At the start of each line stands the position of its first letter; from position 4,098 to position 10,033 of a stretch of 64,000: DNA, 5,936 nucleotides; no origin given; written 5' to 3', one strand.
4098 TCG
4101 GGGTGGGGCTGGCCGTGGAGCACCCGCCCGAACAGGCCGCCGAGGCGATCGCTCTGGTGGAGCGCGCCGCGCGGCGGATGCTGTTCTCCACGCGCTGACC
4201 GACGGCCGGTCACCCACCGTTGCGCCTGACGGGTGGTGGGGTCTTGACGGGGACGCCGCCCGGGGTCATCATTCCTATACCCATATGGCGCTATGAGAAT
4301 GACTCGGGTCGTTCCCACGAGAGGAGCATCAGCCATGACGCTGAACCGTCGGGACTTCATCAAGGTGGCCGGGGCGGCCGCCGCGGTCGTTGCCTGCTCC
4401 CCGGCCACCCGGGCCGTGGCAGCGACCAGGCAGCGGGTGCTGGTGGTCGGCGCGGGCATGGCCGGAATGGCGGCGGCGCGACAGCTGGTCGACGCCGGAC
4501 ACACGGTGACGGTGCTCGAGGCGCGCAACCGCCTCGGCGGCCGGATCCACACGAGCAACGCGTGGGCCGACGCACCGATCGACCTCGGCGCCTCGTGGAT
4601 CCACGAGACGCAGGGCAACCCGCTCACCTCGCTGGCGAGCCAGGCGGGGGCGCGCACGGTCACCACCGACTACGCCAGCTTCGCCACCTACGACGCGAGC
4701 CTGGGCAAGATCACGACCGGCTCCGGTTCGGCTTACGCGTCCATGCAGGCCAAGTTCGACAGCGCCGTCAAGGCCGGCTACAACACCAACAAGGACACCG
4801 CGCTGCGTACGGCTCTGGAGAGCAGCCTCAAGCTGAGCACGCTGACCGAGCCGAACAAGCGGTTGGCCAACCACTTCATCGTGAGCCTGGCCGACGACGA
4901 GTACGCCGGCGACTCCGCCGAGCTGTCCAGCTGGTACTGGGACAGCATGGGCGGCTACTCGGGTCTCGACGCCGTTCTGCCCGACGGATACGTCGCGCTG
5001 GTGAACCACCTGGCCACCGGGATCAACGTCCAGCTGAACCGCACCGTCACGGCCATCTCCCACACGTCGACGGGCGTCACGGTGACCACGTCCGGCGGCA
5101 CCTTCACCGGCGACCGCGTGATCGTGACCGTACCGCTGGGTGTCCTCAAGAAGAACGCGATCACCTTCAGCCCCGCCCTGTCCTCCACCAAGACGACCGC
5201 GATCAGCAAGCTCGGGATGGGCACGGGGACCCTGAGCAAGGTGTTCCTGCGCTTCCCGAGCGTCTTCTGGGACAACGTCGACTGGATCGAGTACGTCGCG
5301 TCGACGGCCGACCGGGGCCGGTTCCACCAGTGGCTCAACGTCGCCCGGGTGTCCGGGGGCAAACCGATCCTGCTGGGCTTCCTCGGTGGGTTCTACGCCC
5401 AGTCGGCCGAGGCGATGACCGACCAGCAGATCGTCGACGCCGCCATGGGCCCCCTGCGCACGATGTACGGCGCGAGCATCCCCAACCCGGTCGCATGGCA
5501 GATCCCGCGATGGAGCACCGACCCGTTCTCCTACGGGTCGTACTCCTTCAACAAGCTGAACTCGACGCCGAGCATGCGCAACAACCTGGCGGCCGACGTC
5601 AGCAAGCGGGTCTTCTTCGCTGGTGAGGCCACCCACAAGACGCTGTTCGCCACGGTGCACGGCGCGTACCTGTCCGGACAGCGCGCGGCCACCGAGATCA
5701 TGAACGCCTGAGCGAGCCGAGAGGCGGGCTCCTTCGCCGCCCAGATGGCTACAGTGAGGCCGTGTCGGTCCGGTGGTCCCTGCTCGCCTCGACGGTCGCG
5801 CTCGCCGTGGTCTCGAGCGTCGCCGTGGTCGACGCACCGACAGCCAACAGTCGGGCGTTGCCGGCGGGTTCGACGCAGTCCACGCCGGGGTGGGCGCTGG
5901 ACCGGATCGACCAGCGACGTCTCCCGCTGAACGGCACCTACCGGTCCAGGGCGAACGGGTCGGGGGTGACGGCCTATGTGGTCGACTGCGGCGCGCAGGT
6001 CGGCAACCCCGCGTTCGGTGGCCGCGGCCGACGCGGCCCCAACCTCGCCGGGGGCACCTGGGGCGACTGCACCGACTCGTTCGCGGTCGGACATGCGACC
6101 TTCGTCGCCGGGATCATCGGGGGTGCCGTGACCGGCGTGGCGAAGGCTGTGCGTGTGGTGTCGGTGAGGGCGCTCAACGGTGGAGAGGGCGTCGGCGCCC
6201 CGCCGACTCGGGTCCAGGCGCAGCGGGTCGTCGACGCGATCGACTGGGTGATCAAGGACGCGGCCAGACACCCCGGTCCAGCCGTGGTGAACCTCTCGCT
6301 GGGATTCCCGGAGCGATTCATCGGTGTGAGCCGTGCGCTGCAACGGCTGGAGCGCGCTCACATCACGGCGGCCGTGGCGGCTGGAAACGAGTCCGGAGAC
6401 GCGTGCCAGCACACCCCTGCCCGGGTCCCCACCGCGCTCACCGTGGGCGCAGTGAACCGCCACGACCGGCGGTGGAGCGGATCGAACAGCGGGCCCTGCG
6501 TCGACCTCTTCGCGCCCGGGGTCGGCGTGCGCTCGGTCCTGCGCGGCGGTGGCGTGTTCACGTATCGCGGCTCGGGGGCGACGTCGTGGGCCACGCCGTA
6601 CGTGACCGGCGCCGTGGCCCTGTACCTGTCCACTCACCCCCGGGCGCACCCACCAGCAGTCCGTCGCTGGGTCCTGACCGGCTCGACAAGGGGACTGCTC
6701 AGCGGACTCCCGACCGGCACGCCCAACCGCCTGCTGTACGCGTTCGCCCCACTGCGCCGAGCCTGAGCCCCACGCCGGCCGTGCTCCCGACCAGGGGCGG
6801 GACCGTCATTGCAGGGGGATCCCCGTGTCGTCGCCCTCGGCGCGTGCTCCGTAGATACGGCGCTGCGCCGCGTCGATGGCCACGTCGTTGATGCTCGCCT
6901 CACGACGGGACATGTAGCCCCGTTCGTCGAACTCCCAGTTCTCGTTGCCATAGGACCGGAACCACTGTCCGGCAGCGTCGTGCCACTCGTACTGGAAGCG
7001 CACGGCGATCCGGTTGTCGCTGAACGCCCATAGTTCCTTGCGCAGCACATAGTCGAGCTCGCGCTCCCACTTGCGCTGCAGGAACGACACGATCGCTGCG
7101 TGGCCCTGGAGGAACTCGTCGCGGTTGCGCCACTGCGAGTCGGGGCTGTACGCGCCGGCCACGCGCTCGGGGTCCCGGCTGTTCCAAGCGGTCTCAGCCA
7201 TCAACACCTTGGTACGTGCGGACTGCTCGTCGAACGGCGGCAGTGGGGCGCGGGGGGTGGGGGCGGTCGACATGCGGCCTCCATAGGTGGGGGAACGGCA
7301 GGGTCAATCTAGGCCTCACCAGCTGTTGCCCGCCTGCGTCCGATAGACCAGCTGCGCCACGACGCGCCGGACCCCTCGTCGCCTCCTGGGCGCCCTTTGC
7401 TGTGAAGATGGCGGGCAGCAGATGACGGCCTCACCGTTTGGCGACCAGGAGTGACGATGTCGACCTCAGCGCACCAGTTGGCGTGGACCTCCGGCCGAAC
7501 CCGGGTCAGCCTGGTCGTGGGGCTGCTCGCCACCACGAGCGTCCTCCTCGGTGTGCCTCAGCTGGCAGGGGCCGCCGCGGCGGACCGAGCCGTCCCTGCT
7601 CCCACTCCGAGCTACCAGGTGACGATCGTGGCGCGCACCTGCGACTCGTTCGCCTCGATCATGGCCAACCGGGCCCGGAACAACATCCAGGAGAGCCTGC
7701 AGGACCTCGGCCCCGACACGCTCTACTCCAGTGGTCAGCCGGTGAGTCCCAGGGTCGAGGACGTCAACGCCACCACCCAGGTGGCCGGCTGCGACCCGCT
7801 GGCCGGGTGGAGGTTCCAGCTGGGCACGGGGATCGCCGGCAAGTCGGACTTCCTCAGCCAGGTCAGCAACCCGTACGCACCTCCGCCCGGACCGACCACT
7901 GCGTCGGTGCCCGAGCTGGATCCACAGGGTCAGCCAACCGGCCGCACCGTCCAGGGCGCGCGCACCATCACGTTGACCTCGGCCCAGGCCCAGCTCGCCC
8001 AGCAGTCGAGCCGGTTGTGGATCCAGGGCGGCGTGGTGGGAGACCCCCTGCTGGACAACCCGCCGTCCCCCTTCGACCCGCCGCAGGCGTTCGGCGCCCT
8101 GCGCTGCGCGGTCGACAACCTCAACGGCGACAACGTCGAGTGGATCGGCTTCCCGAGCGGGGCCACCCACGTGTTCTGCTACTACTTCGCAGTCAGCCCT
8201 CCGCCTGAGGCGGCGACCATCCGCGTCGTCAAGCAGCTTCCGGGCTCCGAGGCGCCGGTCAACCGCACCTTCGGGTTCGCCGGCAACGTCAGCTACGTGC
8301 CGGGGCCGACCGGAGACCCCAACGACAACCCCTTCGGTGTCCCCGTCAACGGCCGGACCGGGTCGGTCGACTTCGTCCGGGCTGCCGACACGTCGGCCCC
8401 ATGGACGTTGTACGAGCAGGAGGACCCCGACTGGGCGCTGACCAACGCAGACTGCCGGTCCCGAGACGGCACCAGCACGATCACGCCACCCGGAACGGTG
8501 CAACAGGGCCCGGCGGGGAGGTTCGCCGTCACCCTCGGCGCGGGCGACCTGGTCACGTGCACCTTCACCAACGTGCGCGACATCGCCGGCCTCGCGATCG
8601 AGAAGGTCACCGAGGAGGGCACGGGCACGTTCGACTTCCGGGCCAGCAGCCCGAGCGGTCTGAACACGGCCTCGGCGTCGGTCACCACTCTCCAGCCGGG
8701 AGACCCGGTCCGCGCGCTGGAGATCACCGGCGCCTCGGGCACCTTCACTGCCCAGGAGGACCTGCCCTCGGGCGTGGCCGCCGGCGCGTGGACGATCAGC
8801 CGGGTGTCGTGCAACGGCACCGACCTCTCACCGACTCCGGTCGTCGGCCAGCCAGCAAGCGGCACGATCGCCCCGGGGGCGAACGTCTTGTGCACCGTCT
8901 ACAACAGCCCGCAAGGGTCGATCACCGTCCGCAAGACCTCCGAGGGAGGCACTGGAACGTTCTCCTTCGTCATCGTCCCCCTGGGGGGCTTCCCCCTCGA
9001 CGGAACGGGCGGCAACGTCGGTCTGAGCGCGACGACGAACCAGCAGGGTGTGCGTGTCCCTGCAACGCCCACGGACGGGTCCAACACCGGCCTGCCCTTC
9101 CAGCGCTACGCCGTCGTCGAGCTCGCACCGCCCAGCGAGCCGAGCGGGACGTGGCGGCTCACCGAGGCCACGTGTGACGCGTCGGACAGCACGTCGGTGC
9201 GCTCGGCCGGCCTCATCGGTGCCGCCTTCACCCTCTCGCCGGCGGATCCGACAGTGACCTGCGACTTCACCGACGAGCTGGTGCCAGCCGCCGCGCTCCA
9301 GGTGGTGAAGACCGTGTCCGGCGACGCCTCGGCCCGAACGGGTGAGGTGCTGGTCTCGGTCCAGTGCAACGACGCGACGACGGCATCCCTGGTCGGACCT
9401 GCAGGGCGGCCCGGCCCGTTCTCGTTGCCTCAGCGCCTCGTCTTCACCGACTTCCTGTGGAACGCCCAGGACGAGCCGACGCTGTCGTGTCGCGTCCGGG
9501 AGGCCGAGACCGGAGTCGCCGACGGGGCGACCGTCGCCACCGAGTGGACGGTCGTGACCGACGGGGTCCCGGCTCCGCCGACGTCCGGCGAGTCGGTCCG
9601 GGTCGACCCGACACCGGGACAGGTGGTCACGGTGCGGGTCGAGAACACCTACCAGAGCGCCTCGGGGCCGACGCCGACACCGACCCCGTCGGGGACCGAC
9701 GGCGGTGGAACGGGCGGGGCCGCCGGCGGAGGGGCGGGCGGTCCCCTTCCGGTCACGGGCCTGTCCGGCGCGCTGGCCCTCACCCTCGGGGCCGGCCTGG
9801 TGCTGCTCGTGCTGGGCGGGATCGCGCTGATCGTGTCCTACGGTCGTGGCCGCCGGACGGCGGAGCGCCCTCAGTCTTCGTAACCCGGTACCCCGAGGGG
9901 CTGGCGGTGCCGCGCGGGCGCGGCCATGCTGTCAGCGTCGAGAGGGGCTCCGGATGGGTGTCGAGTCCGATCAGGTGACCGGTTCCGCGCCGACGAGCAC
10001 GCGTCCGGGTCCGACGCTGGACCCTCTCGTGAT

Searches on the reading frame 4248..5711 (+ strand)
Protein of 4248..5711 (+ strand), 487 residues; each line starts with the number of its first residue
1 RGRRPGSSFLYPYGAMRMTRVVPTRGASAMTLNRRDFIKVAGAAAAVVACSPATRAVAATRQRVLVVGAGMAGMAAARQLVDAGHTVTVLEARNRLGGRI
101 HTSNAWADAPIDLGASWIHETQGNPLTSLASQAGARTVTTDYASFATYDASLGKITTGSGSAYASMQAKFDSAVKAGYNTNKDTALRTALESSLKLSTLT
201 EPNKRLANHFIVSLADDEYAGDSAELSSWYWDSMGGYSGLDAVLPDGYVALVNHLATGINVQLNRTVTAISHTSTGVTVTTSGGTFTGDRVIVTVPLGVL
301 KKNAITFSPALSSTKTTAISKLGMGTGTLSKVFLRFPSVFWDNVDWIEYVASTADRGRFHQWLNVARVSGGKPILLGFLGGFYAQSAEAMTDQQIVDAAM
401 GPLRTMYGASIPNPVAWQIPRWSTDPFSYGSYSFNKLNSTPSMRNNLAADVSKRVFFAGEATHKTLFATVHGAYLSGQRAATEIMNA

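Call 23: search_protein_families(library=pfam, proteins=[window:4248-5711:+], max_evalue=0.001)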
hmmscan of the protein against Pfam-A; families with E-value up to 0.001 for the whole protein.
window:4248-5711:+ (487 aa): 11 families
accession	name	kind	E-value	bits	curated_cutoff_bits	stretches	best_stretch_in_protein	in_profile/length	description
PF01593.30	Amino_oxidase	-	1.6e-79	268.7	19.8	1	71-485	1-443/443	Flavin containing amine oxidoreductase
PF13450.12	NAD_binding_8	-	2.3e-16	60.2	21.9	1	66-129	1-64/68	NAD(P)-binding Rossmann-like domain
PF07992.20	Pyr_redox_2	-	5.5e-10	39.6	26.1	1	63-111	2-51/291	Pyridine nucleotide-disulphide oxidoreductase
PF01266.30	DAO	-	1.1e-08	35.4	27.9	1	63-99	1-38/353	FAD dependent oxidoreductase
PF00890.30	FAD_binding_2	-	1.1e-08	35.1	20.4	1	64-115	2-53/414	FAD binding domain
PF13738.12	Pyr_redox_3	-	1.1e-07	31.8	30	0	39-96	142-199/305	Pyridine nucleotide-disulphide oxidoreductase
PF12831.13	FAD_oxidored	-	8.3e-07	29.1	27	1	64-103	2-41/416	FAD dependent oxidoreductase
PF03486.20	HI0933_like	-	2.6e-06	27.5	50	1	63-103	2-42/244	HI0933-like protein Rossmann domain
PF00070.33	Pyr_redox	-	1.6e-05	25.8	22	0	63-97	1-35/82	Pyridine nucleotide-disulphide oxidoreductase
PF13454.12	NAD_binding_9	-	0.00011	22.6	21.8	0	66-106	2-46/155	FAD-NAD(P)-binding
PF10518.14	TAT_signal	-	0.00015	22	22.7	1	32-49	2-19/21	TAT (twin-arginine translocation) pathway signal sequence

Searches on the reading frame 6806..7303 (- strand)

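Call 23: search_protein_families(library=pfam, proteins=[window:6806-7303:-], max_evalue=0.001)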
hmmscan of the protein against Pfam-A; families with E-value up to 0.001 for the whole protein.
window:6806-7303:- (165 aa): 3 families
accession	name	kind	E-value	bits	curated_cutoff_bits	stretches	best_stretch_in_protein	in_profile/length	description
PF07080.17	DUF1348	-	1.9e-63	212.6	22.1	1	22-150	1-129/130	Protein of unknown function (DUF1348)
PF12680.13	SnoaL_2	-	3.2e-08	34.5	27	1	38-119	6-88/102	SnoaL-like domain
PF14534.12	DUF4440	-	0.00019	22.3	25.2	1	37-112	9-85/107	Domain of unknown function (DUF4440)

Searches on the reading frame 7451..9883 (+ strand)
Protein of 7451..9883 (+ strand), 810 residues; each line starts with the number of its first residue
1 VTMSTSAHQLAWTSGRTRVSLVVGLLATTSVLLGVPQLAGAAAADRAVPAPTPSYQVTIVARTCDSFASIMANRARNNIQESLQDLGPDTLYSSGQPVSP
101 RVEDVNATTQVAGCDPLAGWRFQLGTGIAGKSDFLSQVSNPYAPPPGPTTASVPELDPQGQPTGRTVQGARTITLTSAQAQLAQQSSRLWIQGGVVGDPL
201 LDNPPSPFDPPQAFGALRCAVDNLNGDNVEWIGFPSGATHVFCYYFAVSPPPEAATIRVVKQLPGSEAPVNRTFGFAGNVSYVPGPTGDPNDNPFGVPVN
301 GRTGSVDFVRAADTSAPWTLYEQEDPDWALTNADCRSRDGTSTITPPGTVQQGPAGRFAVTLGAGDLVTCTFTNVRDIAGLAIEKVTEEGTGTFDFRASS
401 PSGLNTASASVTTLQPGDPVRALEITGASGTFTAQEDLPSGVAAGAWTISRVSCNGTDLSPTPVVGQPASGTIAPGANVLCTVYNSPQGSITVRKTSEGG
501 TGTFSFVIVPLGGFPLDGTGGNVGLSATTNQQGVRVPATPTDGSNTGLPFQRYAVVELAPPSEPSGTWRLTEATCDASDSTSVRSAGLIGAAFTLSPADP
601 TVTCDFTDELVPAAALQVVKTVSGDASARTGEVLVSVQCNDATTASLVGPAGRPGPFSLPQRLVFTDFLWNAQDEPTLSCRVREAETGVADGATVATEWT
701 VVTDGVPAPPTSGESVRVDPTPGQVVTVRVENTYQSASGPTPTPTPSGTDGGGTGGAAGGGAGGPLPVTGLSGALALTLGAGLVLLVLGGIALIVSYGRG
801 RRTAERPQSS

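Call 3: search_protein_families(library=pfam, proteins=[window:7451-9883:+], max_evalue=0.01)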
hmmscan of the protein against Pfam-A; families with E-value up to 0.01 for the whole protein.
window:7451-9883:+ (810 aa): 3 families
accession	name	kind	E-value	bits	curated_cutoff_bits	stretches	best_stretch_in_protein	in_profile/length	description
PF24514.1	SpaA_4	-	2.9e-26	92.8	27.3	3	382-486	2-106/107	Prealbumin-like fold domain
PF19407.5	DUF5979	-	0.00025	22.1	25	1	616-735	1-104/104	Domain of unknown function (DUF5979)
PF20674.3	SpaA_3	-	0.0095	16.4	24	1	333-375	81-120/121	Prealbumin-like fold domain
